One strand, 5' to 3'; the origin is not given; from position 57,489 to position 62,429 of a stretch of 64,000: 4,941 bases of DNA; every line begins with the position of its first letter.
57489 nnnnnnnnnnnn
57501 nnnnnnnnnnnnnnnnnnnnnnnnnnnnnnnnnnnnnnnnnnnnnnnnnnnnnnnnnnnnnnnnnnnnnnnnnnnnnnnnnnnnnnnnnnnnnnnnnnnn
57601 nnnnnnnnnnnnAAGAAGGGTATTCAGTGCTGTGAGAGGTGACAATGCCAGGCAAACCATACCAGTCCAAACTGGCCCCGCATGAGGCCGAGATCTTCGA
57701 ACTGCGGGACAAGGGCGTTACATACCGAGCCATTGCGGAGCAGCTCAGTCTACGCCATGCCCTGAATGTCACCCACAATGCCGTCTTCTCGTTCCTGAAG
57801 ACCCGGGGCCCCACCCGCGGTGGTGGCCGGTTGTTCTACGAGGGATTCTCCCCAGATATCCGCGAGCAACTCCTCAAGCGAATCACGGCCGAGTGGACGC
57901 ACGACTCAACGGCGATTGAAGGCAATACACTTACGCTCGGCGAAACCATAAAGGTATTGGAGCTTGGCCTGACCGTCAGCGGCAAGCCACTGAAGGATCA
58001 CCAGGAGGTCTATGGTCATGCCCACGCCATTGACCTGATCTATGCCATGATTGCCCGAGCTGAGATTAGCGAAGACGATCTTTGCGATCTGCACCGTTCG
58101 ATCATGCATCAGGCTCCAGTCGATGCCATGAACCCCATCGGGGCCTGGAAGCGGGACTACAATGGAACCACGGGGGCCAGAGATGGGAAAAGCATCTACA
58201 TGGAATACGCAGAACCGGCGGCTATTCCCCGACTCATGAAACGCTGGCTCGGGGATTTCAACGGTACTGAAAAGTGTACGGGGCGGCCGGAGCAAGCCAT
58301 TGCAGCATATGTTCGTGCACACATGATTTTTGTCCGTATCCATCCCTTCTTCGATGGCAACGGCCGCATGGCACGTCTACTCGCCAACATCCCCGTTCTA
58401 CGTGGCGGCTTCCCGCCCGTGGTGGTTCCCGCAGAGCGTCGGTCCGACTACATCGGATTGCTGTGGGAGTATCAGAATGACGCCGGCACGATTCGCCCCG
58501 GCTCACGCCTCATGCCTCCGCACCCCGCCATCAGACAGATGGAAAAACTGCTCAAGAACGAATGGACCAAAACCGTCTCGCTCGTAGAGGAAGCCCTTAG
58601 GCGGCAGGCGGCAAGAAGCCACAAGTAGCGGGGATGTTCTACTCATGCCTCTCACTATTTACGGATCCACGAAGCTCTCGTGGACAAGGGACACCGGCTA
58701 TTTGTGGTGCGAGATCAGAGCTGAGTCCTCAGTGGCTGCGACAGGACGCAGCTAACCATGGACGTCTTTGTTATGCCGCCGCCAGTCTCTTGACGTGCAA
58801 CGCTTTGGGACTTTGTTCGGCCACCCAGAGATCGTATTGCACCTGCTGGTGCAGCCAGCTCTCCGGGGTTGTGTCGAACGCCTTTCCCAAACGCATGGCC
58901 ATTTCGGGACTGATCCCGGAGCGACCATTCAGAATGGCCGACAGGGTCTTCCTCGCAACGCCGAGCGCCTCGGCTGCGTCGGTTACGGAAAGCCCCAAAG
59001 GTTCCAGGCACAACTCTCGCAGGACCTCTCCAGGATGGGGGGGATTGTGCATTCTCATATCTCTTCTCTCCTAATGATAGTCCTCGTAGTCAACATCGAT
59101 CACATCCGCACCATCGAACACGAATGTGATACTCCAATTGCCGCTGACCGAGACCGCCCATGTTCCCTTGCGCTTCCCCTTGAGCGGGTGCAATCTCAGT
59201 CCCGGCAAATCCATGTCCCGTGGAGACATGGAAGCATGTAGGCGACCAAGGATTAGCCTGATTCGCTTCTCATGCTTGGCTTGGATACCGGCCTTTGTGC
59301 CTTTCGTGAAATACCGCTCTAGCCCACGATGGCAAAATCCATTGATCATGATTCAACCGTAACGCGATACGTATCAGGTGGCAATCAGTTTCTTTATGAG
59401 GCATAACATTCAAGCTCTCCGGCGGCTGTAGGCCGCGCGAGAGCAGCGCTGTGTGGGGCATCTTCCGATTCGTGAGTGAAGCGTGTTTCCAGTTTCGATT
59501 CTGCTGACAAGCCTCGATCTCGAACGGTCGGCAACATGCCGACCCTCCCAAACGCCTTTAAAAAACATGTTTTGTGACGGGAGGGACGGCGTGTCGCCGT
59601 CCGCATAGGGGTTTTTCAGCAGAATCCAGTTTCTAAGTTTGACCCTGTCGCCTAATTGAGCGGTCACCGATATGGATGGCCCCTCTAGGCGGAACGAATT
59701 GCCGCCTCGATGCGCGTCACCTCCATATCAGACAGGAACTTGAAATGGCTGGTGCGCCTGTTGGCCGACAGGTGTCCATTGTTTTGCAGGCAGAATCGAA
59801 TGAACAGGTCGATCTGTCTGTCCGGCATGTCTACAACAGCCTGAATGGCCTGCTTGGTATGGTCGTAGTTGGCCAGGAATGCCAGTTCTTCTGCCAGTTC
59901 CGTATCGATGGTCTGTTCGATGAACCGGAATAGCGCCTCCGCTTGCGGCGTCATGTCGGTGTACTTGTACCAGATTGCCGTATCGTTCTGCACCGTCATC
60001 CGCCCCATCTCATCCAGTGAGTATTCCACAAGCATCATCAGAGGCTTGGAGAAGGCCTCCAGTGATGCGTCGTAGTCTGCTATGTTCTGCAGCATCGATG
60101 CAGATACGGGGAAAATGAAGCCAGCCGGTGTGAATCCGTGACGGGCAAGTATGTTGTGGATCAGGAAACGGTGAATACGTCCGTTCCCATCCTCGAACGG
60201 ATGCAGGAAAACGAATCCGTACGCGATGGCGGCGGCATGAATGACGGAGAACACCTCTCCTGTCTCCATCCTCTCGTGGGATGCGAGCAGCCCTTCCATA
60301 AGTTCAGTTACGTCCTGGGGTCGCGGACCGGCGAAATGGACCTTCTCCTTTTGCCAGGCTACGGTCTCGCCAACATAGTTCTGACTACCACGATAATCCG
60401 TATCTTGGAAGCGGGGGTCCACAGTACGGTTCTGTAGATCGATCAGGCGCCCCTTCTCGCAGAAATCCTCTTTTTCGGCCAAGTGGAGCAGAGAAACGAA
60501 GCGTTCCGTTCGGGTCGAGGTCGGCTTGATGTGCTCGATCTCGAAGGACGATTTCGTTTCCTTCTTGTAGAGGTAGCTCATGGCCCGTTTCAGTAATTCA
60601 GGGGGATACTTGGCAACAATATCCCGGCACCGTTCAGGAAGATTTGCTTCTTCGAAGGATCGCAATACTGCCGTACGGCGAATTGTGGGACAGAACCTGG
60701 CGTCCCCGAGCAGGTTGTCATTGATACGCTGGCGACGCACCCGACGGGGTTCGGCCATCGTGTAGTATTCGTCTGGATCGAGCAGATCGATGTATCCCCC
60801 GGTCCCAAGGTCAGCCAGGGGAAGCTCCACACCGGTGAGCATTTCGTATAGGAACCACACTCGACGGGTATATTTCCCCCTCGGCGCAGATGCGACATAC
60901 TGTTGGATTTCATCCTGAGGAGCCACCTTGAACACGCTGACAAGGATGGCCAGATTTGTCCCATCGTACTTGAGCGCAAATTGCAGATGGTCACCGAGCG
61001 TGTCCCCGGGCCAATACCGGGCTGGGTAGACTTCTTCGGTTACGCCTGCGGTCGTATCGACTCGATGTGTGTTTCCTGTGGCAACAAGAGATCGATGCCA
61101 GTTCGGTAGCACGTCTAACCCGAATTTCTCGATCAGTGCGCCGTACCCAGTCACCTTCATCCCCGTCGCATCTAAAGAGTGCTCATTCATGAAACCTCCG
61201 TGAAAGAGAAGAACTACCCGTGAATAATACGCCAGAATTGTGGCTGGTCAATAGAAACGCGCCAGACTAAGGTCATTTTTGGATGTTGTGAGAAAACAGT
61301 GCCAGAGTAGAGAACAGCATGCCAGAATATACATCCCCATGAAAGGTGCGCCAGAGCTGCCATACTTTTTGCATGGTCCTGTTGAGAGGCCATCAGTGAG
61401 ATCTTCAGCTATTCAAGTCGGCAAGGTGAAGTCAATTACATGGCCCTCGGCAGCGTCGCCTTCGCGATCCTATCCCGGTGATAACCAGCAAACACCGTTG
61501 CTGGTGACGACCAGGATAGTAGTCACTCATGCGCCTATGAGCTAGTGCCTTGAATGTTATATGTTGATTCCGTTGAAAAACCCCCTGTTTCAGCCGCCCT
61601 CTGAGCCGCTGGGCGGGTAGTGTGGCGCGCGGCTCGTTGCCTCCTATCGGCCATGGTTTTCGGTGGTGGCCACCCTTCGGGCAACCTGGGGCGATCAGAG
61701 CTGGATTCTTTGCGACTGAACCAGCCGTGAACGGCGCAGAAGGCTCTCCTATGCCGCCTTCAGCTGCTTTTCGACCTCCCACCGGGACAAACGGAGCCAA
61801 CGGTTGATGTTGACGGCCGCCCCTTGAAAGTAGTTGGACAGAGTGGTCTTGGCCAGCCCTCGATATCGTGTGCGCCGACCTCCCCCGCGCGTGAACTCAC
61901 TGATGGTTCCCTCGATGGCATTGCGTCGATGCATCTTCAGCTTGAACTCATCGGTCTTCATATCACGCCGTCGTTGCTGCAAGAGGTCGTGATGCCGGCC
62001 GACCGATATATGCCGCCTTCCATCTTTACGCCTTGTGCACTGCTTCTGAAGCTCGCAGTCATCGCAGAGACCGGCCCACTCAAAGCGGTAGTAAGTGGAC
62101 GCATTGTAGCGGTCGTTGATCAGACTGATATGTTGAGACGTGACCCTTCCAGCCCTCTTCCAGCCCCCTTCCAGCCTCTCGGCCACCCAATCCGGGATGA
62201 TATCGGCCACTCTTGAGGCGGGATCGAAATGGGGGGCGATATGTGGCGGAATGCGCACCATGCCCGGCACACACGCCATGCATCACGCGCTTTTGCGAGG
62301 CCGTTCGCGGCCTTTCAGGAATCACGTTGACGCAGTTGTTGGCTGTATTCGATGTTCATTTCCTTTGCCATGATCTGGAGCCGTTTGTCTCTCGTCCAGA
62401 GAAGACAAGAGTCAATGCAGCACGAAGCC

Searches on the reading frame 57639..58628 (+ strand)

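Call 90: search_protein_families(library=pfam, proteins=[window:57639-58628:+], max_evalue=0.001)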
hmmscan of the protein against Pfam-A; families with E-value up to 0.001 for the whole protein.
window:57639-58628:+ (329 aa): 1 family
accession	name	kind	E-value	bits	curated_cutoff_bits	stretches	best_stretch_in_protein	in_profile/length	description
PF02661.23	Fic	-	1.8e-16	61.2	24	1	143-250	2-90/93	Fic/DOC family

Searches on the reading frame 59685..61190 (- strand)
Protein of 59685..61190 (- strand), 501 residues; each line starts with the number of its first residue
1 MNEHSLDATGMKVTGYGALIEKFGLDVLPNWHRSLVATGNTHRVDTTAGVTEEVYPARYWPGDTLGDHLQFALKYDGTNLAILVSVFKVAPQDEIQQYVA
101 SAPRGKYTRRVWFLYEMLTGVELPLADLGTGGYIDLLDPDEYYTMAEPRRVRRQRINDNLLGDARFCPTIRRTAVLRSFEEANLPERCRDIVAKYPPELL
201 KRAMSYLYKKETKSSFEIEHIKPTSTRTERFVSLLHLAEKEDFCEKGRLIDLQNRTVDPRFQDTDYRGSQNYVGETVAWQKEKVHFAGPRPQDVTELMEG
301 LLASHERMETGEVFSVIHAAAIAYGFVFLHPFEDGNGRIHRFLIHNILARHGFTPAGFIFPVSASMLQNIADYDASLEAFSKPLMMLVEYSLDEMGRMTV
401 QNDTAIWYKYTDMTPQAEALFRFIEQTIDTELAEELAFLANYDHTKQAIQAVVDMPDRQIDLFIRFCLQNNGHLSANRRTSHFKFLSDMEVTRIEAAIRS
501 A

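Call 90: search_protein_families(library=pfam, proteins=[window:59685-61190:-], max_evalue=0.001)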
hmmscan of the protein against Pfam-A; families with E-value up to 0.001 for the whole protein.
window:59685-61190:- (501 aa): 1 family
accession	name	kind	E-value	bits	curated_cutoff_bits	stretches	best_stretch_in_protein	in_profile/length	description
PF02661.23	Fic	-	2.8e-13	50.9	24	1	260-348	18-93/93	Fic/DOC family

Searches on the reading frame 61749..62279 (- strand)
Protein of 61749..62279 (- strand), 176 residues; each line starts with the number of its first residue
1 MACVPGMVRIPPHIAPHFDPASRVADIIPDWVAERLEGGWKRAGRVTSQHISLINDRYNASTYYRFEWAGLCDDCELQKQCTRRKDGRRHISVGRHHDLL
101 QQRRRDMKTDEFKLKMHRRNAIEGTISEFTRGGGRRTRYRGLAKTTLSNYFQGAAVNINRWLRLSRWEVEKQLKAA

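Call 90: search_protein_families(library=pfam, proteins=[window:61749-62279:-], max_evalue=0.001)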
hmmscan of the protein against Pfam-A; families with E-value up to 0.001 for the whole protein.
window:61749-62279:- (176 aa): 1 family
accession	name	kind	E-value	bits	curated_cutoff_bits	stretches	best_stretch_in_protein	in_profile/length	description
PF13751.12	DDE_Tnp_1_6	-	8e-19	68.6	25.1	1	64-162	22-125/125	Transposase DDE domain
